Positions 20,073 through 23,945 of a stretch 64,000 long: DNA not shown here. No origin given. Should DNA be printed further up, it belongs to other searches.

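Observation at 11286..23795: Inverted paralogous ABC-ATPase + (ABC-2 permease::M1 peptidase) modules flanking a LytS/LytTR two-component pair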

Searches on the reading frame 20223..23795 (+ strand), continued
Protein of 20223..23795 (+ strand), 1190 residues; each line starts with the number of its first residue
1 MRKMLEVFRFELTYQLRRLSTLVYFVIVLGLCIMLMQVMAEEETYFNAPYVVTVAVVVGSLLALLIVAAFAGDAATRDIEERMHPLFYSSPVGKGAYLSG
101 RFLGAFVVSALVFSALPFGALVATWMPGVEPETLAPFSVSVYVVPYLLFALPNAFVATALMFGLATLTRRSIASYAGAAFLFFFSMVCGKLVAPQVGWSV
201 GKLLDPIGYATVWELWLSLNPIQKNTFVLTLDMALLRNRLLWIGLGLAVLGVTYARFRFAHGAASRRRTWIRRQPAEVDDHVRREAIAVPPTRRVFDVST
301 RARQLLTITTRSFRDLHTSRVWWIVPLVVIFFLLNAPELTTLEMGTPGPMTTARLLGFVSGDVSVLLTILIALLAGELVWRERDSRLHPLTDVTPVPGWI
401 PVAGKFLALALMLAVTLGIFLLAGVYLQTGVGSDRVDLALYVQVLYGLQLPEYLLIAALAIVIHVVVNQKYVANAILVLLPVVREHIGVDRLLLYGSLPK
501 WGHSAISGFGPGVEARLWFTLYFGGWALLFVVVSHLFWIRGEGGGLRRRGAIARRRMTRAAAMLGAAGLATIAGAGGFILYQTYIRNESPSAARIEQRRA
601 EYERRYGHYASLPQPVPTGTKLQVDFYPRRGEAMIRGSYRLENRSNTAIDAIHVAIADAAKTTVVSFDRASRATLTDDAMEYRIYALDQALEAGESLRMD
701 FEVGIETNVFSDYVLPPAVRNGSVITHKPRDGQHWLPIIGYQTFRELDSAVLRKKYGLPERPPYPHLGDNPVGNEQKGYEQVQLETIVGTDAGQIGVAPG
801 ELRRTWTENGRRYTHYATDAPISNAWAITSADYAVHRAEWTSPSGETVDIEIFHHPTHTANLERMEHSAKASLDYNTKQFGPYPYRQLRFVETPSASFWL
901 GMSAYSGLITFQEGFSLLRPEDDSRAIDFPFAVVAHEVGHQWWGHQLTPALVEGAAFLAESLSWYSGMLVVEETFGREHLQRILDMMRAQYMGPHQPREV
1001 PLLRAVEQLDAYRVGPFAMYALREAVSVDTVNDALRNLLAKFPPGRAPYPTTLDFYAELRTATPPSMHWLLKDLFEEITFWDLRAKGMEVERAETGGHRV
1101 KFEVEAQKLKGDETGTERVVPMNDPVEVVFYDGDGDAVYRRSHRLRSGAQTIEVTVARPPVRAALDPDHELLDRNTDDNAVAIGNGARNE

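Call 55: predict_structure(alignment_id=A2)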
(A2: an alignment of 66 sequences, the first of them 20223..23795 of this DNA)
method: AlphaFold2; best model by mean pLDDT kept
length: 1190 residues; sequences in the alignment: 66
mean_pLDDT: 85.8   pTM: 0.83
mean pLDDT of the five models: 85.8, 85.1, 82.7, 82.6, 81.9
residues with pLDDT >= 90: 627; 70-90: 448; 50-70: 56; < 50: 59
segments of 3 or more residues with pLDDT < 50: 262-293, 387-393, 487-496, 1185-1190
pLDDT, mean of each block of 10 residues (from residue 1): 86 90 91 86 81 92 91 85 61 82 95 94 84 85 93 96 90 87 89 83 93 82 78 89 95 79 39 35 39 64 90 91 88 85 84 90 84 89 59 63 91 96 94 89 94 91 85 82 55 54 89 88 89 81 68 84 93 91 76 87 93 92 95 96 93 89 92 94 95 96 91 82 91 89 87 89 75 61 96 94 95 96 93 97 93 95 97 95 92 87 90 91 92 95 82 85 93 96 89 64 82 87 94 94 80 94 94 92 93 87 94 79 94 92 94 93 92 88 52
secondary structure, 60 per line:
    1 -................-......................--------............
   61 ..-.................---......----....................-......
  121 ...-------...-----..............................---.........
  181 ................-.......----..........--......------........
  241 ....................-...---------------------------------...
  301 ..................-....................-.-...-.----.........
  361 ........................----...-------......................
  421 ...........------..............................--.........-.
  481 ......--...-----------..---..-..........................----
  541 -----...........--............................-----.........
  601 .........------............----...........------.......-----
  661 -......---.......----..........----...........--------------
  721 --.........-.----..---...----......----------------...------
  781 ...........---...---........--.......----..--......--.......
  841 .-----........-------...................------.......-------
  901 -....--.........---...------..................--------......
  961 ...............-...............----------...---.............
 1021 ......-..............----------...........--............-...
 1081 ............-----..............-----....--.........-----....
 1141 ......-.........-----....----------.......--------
elements in order (helices of 4 or more, strands of 3 or more residues): H2-17 H19-40 H49-62 H64-80 H84-89 H94-113 H115-123 H139-168 H172-196 H198-204 H209-218 H221-226 H233-260 H298-318 H320-339 H352-384 H399-431 H438-467 H470-478 H480-486 H511-536 H546-556 H559-586 H592-609 E616-627 E632-642 E649-655 E662-667 E671-677 E682-691 E696-706 E723-728 H750-755 E781-791 E795-797 E801-808 E811-817 E826-831 E834-841 E847-854 H862-880 E887-893 E902-905 E908-912 H913-916 H929-946 H955-975 H977-991 H1008-1026 H1028-1041 H1052-1062 H1065-1076 E1078-1092 E1098-1111 E1117-1120 E1123-1131 E1137-1146 E1148-1156 E1162-1165 H1176-1179 E1180-1182

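Call 57: fold_search(model_id=the predicted structure, library=pdb)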
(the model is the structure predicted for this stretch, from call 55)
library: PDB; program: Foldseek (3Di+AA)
matches with E <= 10: 1107; with E <= 0.001: 192
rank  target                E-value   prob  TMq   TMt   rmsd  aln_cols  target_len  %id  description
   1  5ab0_C                1.5e-19  1.00  0.33  0.43   8.4       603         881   14  Crystal structure of aminopeptidase ERAP2 with ligand (released 2015-09-30)
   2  5xm7                  4.6e-19  1.00  0.34  0.44   6.4       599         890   14  Crystal structure of Plasmodium falciparum aminopeptidase N in complex with (S)-2-((2S,3R)-3-amino-2-hydroxy-4-phenylbut (released 2018-06-20)
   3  3ebg                  5.8e-19  1.00  0.34  0.45   6.5       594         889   14  Structure of the M1 Alanylaminopeptidase from malaria (released 2009-01-27)
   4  5cu5_A                9.0e-19  1.00  0.33  0.44   8.3       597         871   14  Crystal structure of ERAP2 without catalytic Zn(II) atom (released 2015-09-23)
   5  3se6_A                9.0e-19  1.00  0.33  0.43   8.5       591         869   14  Crystal structure of the human Endoplasmic Reticulum Aminopeptidase 2 (released 2011-12-21)
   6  5ab0_A                9.7e-19  1.00  0.32  0.41   8.8       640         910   13  Crystal structure of aminopeptidase ERAP2 with ligand (released 2015-09-30)
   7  3se6_B                1.0e-18  1.00  0.32  0.43   8.5       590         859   14  Crystal structure of the human Endoplasmic Reticulum Aminopeptidase 2 (released 2011-12-21)
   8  5yo1                  1.6e-18  1.00  0.34  0.44   6.8       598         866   14  Structure of ePepN E298A mutant in complex with Puromycin (released 2018-11-07)
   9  2gtq                  1.7e-18  1.00  0.32  0.42   8.5       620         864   15  Crystal structure of aminopeptidase N from human pathogen Neisseria meningitidis (released 2006-05-30)
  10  4j3b                  2.0e-18  1.00  0.34  0.44   6.6       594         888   14  A naturally variable residue in the S1 subsite of M1-family aminopeptidases modulates catalytic properties and promotes  (released 2013-08-07)
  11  7nsk_B                2.0e-18  1.00  0.33  0.44   8.5       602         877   14  Endoplasmic reticulum aminopeptidase 2 complexed with a hydroxamic ligand (released 2022-06-22)
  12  4qpe                  2.1e-18  1.00  0.31  0.42   8.5       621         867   15  Crystal structure of Aminopeptidase N in complex with N-cyclohexyl-1,2-diaminoethylphosphonic acid (released 2014-09-24)
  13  3t8v                  2.1e-18  1.00  0.33  0.43   7.3       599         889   15  A bestatin-based chemical biology strategy reveals distinct roles for malaria M1- and M17-family aminopeptidases (released 2011-09-28)
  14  4e36_A                2.7e-18  1.00  0.32  0.43   8.1       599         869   14  Crystal structure of the human Endoplasmic Reticulum Aminopeptidase 2 variant N392K (released 2012-08-29)
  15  5j6s_A                2.7e-18  1.00  0.31  0.40   8.9       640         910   13  Crystal structure of Endoplasmic Reticulum Aminopeptidase 2 (ERAP2) in complex with a hydroxamic derivative ligand (released 2017-03-15)
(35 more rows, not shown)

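Call 66: search_protein_families(library=padloc, proteins=[window:20223-23795:+], max_evalue=0.001)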
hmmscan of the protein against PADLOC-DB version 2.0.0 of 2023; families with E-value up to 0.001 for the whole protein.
window:20223-23795:+ (1190 aa): 0 families

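Call 81: find_encoding_contigs(protein=P0002, flank=10000, max_places=2)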
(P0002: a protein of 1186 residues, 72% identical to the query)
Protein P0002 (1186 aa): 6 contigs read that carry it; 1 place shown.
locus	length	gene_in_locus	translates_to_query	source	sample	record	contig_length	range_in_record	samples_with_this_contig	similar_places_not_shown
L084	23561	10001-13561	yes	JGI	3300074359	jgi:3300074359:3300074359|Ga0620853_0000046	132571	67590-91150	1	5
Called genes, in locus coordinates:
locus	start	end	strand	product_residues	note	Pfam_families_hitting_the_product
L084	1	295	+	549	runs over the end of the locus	PF00890:FAD_binding_2 (weak), PF01266:DAO, PF01593:Amino_oxidase, PF07992:Pyr_redox_2 (weak), PF13450:NAD_binding_8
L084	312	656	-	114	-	-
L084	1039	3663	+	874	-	PF00069:Pkinase, PF07714:PK_Tyr_Ser-Thr, PF26549:Tricorn_N, PF26550:Tricorn_2nd, PF26549:Tricorn_N, PF07676:PD40, PF26549:Tricorn_N, PF07676:PD40, +7 more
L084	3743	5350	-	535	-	-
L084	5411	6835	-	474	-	PF00083:Sugar_tr, PF05977:MFS_3 (weak), PF07690:MFS_1, PF03137:OATP (weak), PF07690:MFS_1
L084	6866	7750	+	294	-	PF00126:HTH_1, PF03466:LysR_substrate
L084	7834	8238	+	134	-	PF03551:PadR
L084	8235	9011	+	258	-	-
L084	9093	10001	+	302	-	PF02463:SMC_N (faint), PF00005:ABC_tran, PF13304:AAA_21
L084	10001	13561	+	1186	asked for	PF12698:ABC2_membrane_3 (faint), PF12730:ABC2_membrane_4 (faint), PF01433:Peptidase_M1 (weak)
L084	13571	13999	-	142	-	PF03724:META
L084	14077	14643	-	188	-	PF06983:3-dmu-9_3-mt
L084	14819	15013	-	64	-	-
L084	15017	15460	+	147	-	-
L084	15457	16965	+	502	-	PF03796:DnaB_C (faint), PF06745:ATPase, PF13481:AAA_25, PF23442:DUF7125 (faint), PF00004:AAA (faint), PF00005:ABC_tran (faint), PF00910:RNA_helicase (faint), PF06745:ATPase, +9 more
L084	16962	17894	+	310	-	PF00512:HisKA, PF02518:HATPase_c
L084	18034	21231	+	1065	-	PF07494:Reg_prop (weak), PF07495:Y_Y_Y, PF00512:HisKA, PF02518:HATPase_c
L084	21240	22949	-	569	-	PF03283:PAE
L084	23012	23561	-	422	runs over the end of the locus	PF13091:PLDc_2, PF00614:PLDc (faint), PF13091:PLDc_2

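Call 86: search_protein_representatives(protein=window:20223-23795:+)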
Query: 1190 residues. Proteins with E-value up to 0.001 (for the whole library): 5781; up to 1e-10: 3317; up to 1e-30: 1582. The best 150 are listed.
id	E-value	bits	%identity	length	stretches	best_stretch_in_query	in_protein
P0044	0.0e+00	1472.9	59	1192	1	2-1185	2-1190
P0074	0.0e+00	1341.2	66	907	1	289-1187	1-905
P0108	0.0e+00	1048.0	45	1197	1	3-1184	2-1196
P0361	3.4e-287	972.0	65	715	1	1-717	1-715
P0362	9.4e-286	967.2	46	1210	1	3-1176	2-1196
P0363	7.4e-259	878.1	42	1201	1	5-1179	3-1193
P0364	4.9e-254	862.1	43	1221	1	2-1184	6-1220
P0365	7.5e-253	858.2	39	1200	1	3-1180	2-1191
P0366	3.4e-252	856.1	42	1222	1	3-1180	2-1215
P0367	2.7e-251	853.1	42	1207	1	3-1183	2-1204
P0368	6.5e-250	848.5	40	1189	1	5-1180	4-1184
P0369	1.2e-248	844.3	37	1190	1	4-1183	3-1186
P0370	1.5e-247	840.7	40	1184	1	3-1186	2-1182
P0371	3.1e-247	839.6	41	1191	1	6-1183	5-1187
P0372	6.6e-245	831.9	41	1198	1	4-1176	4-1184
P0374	1.1e-240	818.0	39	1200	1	3-1183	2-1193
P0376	8.0e-239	811.8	42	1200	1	3-1188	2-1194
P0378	1.7e-238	810.6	38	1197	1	4-1180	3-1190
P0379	5.4e-236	802.4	42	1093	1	3-1078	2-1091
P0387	3.0e-222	756.9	39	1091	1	5-1078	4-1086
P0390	7.7e-219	745.6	37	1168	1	42-1183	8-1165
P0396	1.5e-210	718.1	35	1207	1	4-1184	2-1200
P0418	8.6e-181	619.6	34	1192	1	3-1183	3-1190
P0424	9.9e-178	609.4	32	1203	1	3-1183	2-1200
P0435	4.6e-170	584.1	32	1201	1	6-1183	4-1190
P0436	6.1e-170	583.6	30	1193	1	6-1183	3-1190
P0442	5.6e-168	577.1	31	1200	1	6-1186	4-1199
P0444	2.4e-167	575.0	33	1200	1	7-1176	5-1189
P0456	8.0e-163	560.1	33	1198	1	6-1183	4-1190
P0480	1.0e-156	539.9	30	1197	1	5-1180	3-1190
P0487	4.2e-155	534.5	30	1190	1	5-1181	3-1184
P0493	6.3e-154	530.6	31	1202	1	6-1181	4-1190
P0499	1.9e-153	529.0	29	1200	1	5-1183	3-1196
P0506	1.7e-152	525.8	30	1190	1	8-1182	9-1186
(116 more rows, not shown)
